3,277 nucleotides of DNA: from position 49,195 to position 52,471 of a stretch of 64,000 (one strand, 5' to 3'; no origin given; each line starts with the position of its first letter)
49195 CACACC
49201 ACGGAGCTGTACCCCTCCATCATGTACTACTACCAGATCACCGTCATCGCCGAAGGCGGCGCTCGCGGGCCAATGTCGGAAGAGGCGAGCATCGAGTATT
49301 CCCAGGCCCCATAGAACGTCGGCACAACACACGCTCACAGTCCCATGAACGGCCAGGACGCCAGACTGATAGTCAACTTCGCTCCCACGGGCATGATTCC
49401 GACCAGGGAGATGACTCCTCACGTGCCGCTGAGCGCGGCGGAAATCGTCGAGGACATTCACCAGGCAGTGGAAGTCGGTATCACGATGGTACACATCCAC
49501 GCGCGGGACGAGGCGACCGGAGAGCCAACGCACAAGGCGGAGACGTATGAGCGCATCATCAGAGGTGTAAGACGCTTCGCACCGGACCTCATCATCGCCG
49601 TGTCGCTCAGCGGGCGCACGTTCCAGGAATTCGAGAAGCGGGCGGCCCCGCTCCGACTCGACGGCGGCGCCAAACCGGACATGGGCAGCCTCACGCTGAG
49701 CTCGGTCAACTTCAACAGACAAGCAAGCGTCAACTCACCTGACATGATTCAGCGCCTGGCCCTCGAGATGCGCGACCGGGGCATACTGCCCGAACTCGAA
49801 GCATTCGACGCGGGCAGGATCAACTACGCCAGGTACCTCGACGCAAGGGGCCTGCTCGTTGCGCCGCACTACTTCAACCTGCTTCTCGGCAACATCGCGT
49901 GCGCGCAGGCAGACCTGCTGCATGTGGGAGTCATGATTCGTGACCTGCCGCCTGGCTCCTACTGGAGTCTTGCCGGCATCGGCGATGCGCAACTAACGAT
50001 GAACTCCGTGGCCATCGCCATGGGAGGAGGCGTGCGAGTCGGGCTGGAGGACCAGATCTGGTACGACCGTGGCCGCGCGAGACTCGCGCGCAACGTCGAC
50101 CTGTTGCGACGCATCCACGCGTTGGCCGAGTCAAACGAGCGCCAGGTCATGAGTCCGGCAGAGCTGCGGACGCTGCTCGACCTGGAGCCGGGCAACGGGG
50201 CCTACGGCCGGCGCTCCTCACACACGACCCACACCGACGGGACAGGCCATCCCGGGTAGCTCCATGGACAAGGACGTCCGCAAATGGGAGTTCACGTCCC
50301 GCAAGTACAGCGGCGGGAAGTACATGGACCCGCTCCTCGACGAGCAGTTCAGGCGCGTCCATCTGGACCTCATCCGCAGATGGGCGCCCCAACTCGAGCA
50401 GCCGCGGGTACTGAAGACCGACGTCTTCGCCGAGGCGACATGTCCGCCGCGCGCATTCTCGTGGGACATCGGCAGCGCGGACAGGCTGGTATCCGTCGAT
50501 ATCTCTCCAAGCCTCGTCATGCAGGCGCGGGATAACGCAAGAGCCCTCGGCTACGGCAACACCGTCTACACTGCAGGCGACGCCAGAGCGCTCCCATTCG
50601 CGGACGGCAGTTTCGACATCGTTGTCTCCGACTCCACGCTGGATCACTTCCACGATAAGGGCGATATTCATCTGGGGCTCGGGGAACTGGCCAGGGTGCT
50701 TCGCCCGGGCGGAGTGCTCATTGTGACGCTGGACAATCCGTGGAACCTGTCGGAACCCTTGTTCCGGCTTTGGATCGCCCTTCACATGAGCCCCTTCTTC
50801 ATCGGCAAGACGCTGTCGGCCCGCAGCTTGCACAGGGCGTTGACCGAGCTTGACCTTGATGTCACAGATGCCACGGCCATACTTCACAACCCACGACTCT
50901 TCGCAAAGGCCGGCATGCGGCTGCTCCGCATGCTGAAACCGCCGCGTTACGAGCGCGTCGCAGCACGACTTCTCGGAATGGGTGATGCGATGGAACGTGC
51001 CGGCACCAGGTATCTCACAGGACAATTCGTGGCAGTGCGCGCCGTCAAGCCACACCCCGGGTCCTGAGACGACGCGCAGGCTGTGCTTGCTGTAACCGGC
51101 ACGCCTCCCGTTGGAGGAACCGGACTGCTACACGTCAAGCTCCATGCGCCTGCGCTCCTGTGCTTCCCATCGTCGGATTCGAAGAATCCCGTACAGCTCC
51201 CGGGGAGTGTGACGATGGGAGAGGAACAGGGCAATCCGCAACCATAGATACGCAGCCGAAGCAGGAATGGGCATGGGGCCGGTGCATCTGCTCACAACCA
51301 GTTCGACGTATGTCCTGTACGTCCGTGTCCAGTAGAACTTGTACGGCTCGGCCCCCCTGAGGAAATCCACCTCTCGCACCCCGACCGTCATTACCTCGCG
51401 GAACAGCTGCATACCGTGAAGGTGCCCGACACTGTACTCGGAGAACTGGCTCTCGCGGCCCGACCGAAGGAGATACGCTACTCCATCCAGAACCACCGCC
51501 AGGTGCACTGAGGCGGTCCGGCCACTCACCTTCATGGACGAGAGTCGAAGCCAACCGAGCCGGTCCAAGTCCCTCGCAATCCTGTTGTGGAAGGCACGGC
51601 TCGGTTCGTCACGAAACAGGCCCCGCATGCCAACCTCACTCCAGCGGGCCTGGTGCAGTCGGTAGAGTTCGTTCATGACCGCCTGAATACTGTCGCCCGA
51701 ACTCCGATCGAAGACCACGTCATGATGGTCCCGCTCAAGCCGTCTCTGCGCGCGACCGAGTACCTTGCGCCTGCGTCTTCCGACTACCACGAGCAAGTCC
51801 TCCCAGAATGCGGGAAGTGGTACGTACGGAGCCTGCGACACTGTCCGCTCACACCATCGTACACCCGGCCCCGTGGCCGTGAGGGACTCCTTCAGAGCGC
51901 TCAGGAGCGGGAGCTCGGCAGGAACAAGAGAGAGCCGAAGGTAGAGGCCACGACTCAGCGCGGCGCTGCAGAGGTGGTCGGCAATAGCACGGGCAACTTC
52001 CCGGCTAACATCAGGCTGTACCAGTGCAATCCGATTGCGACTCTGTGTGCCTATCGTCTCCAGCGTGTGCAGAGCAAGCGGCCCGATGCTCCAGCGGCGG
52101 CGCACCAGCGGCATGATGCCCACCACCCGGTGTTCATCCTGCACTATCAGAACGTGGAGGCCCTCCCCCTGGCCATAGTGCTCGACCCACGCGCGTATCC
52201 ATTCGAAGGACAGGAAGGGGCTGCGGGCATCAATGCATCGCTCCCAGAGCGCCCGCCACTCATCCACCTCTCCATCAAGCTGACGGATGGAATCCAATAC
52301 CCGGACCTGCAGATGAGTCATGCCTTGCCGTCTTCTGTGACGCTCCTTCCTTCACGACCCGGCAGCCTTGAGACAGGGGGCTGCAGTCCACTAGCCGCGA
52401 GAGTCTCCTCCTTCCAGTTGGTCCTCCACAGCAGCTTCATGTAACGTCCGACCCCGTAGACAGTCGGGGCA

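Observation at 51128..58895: Array of five diverged GNAT paralogues wrapped around a CapK/PaaK-type ligase, with a Fem/BioF2-like transferase and a PanE-type reductase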

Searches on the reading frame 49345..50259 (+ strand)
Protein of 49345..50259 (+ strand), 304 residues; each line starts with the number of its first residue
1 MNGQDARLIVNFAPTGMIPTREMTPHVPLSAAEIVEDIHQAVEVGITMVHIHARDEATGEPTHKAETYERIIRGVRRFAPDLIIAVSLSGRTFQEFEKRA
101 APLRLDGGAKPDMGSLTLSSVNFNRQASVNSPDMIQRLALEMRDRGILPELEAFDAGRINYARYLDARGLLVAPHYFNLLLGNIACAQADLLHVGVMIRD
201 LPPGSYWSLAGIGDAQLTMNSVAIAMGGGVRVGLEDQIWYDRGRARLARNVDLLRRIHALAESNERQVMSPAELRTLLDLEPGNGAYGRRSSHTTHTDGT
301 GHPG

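Call 66: search_protein_families(library=pfam, proteins=[window:49345-50259:+], max_evalue=0.00001)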
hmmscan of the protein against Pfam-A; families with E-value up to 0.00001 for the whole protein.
window:49345-50259:+ (304 aa): 1 family
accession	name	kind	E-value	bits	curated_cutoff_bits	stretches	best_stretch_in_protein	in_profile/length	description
PF05853.18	BKACE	-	1.4e-79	267.8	24.8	1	8-280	2-274/274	beta-keto acid cleavage enzyme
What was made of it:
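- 49345..50259 (+): BKACE (beta-keto acid cleavage enzyme) of uncharacterised subtype. It recurs next to the module. PF05853 E 1e-79 (call 66).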

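Call 80: search_protein_families(library=ncbifam, proteins=[window:49345-50259:+], max_evalue=0.001)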
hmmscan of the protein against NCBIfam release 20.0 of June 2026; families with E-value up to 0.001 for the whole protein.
window:49345-50259:+ (304 aa): 4 families
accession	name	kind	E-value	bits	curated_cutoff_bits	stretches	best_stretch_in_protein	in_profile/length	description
NF052387.1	Lys_ferment_KCE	equivalog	3.9e-67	226.5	382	1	7-280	1-267/267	3-keto-5-aminohexanoate cleavage enzyme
NF053568.1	3OXCoAcCUPNH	equivalog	2.8e-57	194.1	350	1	9-281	5-273/274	3-oxoadipate:acetyl-CoA acetyltransferase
NF053538.1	DixhxACActTsKce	equivalog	1.2e-43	149.3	430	2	130-281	149-303/310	3,5-dioxohexanoate:acetyl-CoA acetone transferase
NF052389.1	Lys_KAL_CLE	exception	1.8e-40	139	725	1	6-280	169-436/440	bifunctional 3-aminobutyryl-CoA ammonia lyase/3-keto-5-aminohexanoate cleavage enzyme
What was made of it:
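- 49345..50259 (+): It is below every NCBIfam equivalog cut-off (call 80).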

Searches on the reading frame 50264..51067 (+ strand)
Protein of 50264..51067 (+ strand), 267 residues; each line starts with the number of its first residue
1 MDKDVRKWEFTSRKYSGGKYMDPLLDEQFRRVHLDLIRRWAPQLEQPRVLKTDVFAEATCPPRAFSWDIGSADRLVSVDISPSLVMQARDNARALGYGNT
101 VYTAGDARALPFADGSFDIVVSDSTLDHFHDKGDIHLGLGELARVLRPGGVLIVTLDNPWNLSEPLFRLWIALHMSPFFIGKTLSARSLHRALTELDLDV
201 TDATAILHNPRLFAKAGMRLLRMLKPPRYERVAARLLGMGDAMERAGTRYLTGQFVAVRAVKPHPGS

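Call 3: search_protein_families(library=pfam, proteins=[window:50264-51067:+], max_evalue=0.1)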
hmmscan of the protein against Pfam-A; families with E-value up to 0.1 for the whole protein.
window:50264-51067:+ (267 aa): 10 families
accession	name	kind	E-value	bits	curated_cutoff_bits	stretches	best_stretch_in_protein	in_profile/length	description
PF08241.18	Methyltransf_11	-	1.5e-16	61.3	21.2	1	73-154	19-95/95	Methyltransferase domain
PF13649.12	Methyltransf_25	-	7.2e-15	55.9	27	1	72-150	21-97/97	Methyltransferase domain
PF13847.12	Methyltransf_31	-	1.7e-14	54.2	27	1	70-155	26-110/145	Methyltransferase domain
PF01209.24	Ubie_methyltran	-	8.1e-10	38.9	20.1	1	65-154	65-151/233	ubiE/COQ5 methyltransferase family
PF08242.18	Methyltransf_12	-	5.2e-08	34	30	1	74-152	22-98/98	Methyltransferase domain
PF13489.12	Methyltransf_23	-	1.2e-05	25.5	27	1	77-201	49-162/164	Methyltransferase domain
PF01170.24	UPF0020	-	0.00028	21.1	22.3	1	74-123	78-128/197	RMKL-like, methyltransferase domain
PF13578.12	Methyltransf_24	-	0.016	16.5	26.3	1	73-154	24-102/105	Methyltransferase domain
PF05148.21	Methyltransf_8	-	0.058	13.7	27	1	102-154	108-156/219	Hypothetical methyltransferase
PF03141.22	Methyltransf_29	-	0.069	12.1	23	1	108-154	173-217/506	Putative S-adenosyl-L-methionine-dependent methyltransferase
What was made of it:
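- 50264..51067 (+): Class I SAM methyltransferase, convergent with the Fem-like gene. It recurs near the module. PF08241 E 1.5e-16 (call 3).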

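Call 4: search_protein_families(library=ncbifam, proteins=[window:50264-51067:+], max_evalue=0.1)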
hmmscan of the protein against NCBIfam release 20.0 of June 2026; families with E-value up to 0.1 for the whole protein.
window:50264-51067:+ (267 aa): 34 families (the best 25 are shown)
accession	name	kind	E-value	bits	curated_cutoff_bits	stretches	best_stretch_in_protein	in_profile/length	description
NF047649.1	MTase_UXPK_star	exception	1.8e-13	50.1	460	1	69-154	99-181/283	methyltransferase/UXPK-star double selenoprotein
NF008823.0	PRK11873.1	subfamily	4.8e-13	49.2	263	1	69-154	99-181/272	arsenite methyltransferase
NF041537.1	ArsM_AhpD_UU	exception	9.4e-13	47.7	510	1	69-155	98-181/345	arsenite methyltransferase/AhpD domain selenoprotein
NF041536.1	ArsM_DUF2284_UU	exception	1.1e-10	40.4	575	1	69-155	98-181/459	arsenite methyltransferase/DUF2284 domain selenoprotein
NF001240.0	PRK00216.1-1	equivalog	3.8e-10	39.2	378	1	63-155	79-169/251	bifunctional demethylmenaquinone methyltransferase/2-methoxy-6-polyprenyl-1,4-benzoquinol methylase UbiE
NF045667.1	MTase_DVU1556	equivalog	8.5e-10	38.4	155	1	75-155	48-120/213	DVU_1556 family methyltransferase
NF007610.0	PRK10258.1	equivalog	1.4e-09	37.7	342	1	56-174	47-157/251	malonyl-ACP O-methyltransferase BioC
NF001241.0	PRK00216.1-2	equivalog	5.1e-09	36.1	327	1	74-155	75-148/231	demethylmenaquinone methyltransferase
NF043040.1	corrin_prot_MT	hypoth_equivalog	1.3e-08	34.6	180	1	74-204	65-195/216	corrinoid protein-associated methyltransferase CpaM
TIGR02072.1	BioC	equivalog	2.8e-08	33.9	184.95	1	72-164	58-142/244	malonyl-ACP O-methyltransferase BioC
TIGR01934.1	MenG_MenH_UbiE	subfamily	5.9e-08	32.3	158.35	1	73-154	63-141/223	ubiquinone/menaquinone biosynthesis methyltransferase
NF001243.0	PRK00216.1-4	equivalog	2.9e-07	30.1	235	1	64-157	64-153/237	demethylmenaquinone methyltransferase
NF040539.1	AST_met_ArsM_2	exception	3.2e-07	30.5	240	1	73-155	82-164/262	putative arsinothricin biosynthesis methyltransferase ArsM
NF045825.1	FAmtase_mtf2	equivalog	3.5e-07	29.7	400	1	102-155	109-159/248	fatty-acid O-methyltransferase Mtf2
NF045823.1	PthPhpthDimycoMt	equivalog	8.9e-07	28.3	300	1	102-153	117-165/256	phthiotriol/phenolphthiotriol dimycocerosates methyltransferase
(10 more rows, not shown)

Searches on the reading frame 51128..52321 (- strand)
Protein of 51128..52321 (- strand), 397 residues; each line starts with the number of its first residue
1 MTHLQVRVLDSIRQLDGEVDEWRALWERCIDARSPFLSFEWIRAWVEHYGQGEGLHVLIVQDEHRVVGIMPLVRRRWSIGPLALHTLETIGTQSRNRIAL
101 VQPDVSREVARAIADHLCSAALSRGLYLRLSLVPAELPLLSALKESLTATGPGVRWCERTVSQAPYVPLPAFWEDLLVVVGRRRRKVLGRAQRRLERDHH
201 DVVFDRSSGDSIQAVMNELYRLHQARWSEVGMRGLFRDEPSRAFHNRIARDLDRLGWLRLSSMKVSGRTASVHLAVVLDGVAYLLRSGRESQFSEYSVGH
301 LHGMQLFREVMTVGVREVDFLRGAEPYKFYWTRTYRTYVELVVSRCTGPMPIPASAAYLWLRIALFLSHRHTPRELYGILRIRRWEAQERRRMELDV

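Call 3: search_protein_families(library=pfam, proteins=[window:51128-52321:-], max_evalue=0.1)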
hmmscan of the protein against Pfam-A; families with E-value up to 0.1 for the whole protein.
window:51128-52321:- (397 aa): 2 families
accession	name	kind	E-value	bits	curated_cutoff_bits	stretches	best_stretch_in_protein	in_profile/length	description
PF13480.13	Acetyltransf_6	-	1.1e-25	90.8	22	1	182-328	1-142/143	Acetyltransferase (GNAT) domain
PF04339.18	FemAB_like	-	0.015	14.9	27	0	24-80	8-68/369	Peptidogalycan biosysnthesis/recognition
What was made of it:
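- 51128..52321 (-): PF13480 (Acetyltransf_6, Fem/BioF2/CelD-like) protein of 397 aa, the conserved partner of the P1-type copy. PF13480 E 1e-25 (call 3).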

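Call 4: search_protein_families(library=ncbifam, proteins=[window:51128-52321:-], max_evalue=0.1)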
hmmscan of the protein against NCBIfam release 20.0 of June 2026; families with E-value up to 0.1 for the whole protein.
window:51128-52321:- (397 aa): 1 family
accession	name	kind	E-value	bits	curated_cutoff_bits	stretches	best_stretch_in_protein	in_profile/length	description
NF047385.1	T4SS_GNAT_BspF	exception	0.049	12.2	775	0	179-308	221-350/428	type IV secretion system effector crotonyl transferase BspF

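Call 32: search_solved_structures(query=window:51128-52321:-, max_evalue=1)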
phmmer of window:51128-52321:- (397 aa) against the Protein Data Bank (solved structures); distinct sequences matched with E-value up to 1: 1.
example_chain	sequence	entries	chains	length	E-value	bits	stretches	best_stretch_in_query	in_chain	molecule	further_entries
2hxr_A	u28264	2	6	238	0.72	11.9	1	27-86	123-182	HTH-type transcriptional regulator cynR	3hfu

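Call 49: search_solved_structures(query=A3, max_evalue=10)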
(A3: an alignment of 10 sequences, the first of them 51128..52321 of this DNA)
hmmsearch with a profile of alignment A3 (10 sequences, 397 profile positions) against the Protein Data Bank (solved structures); distinct sequences matched with E-value up to 10: 2.
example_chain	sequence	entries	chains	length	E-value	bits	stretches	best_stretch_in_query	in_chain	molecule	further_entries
4xpk_A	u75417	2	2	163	0.28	13.2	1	19-86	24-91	N-Acetyltransferase, PseH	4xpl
8sdi_A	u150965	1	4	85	0.45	12.5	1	140-217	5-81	Tripartite motif-containing protein 45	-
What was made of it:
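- On FemXAB aminoacyl-tRNA-dependent transferases: No PDB Fem relative is found (calls 32, 49). tRNA dependence cannot be tested here.
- Closest known: PF13480 Acetyltransf_6 proteins. Different: No solved relative is found by sequence (calls 32, 49).
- Tried and rejected: Sequence and profile searches found nothing (calls 32, 49).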

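Call 62: predict_structure(protein=window:51128-52321:-)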
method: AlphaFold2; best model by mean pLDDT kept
length: 397 residues; sequences in the alignment: 1
mean_pLDDT: 39.7   pTM: 0.32
mean pLDDT of the five models: 39.7, 37.4, 35.7, 32.6, 31.5
residues with pLDDT >= 90: 0; 70-90: 1; 50-70: 55; < 50: 341
segments of 3 or more residues with pLDDT < 50: 1-25, 27-40, 48-55, 60-69, 73-99, 124-127, 133-135, 157-397
pLDDT, mean of each block of 10 residues (from residue 1): 27 39 46 41 50 49 44 43 41 45 56 62 51 54 65 48 28 37 35 37 27 35 35 34 38 32 32 42 41 35 35 29 29 33 34 36 39 36 35 31
secondary structure, 60 per line:
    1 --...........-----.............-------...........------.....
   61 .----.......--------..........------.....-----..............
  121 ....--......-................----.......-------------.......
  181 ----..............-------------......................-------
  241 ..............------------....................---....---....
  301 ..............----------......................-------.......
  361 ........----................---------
elements in order: H3-13 H19-31 H39-49 E56-61 E66-72 H81-90 E97-101 H107-124 E127-132 H134-149 E154-160 E174-180 H185-198 H212-233 H241-254 H267-286 H290-293 H297-314 H325-346 H354-368 H373-388
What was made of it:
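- The Fem-like protein could not be modelled (pLDDT 40, call 62) and has no PDB relative by sequence (calls 32, 49).
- Tried and rejected: The single-sequence AF2 model was unusable, with pLDDT 39.7 (call 62), so no fold search was run on it.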
